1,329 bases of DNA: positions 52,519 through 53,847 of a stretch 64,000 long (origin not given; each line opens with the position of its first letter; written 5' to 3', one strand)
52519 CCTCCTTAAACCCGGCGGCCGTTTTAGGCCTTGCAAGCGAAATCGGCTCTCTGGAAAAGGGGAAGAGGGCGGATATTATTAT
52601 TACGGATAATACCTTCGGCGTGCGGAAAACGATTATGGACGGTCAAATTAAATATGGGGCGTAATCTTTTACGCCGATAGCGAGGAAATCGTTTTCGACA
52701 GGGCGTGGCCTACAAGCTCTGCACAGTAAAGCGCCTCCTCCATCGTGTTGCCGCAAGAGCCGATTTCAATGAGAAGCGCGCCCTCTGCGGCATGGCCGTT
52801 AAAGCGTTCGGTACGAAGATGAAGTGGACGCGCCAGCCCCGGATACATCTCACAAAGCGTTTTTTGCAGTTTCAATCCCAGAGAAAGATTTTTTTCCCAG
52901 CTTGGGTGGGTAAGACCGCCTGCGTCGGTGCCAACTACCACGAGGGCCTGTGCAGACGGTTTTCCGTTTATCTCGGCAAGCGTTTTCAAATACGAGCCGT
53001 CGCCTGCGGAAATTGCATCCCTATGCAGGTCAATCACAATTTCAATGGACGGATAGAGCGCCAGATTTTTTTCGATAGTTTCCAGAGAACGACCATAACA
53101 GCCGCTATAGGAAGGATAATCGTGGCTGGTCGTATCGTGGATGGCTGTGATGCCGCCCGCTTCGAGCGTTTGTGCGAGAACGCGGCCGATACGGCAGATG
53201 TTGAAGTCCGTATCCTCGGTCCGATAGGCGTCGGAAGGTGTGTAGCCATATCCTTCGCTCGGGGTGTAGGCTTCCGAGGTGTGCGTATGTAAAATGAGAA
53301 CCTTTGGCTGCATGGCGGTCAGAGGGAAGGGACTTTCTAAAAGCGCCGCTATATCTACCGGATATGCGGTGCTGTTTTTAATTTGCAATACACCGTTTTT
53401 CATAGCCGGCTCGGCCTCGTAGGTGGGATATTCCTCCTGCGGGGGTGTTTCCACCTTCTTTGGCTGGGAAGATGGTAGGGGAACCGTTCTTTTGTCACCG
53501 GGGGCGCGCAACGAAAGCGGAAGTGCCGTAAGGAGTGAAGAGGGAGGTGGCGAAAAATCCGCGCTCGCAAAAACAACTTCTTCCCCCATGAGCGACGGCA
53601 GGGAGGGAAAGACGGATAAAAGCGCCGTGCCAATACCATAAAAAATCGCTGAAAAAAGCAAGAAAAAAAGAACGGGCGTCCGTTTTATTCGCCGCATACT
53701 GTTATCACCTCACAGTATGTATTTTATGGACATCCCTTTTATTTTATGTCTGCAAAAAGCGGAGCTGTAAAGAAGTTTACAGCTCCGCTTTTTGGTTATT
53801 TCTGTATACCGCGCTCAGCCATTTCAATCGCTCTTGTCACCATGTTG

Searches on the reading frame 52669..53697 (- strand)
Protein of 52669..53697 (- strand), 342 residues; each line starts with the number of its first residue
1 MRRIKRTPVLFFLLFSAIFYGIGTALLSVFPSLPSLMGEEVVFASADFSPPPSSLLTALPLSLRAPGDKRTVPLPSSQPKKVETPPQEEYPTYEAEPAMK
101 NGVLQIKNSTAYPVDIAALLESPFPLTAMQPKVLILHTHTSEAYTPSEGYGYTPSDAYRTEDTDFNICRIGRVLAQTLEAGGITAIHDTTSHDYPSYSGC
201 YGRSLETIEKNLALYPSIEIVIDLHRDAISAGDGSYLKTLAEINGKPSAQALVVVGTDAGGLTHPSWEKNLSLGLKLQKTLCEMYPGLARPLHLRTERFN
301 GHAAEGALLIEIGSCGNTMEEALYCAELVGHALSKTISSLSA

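Call 3: search_protein_families(library=pfam, proteins=[window:52669-53697:-], max_evalue=0.01)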
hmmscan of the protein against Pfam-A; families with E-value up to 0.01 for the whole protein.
window:52669-53697:- (342 aa): 1 family
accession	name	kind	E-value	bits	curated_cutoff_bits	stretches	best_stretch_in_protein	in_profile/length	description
PF07454.18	SpoIIP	-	1.9e-57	195.3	24.4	1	73-333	29-268/269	Stage II sporulation protein P (SpoIIP)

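Call 4: search_protein_families(library=ncbifam, proteins=[window:52669-53697:-], max_evalue=0.01)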
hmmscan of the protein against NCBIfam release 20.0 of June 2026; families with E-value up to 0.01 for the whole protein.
window:52669-53697:- (342 aa): 1 family
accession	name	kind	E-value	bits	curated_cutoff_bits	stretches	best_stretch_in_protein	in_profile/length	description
TIGR02867.1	spore_II_P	subfamily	1.2e-46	159.1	123.15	1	133-337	1-195/196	stage II sporulation protein P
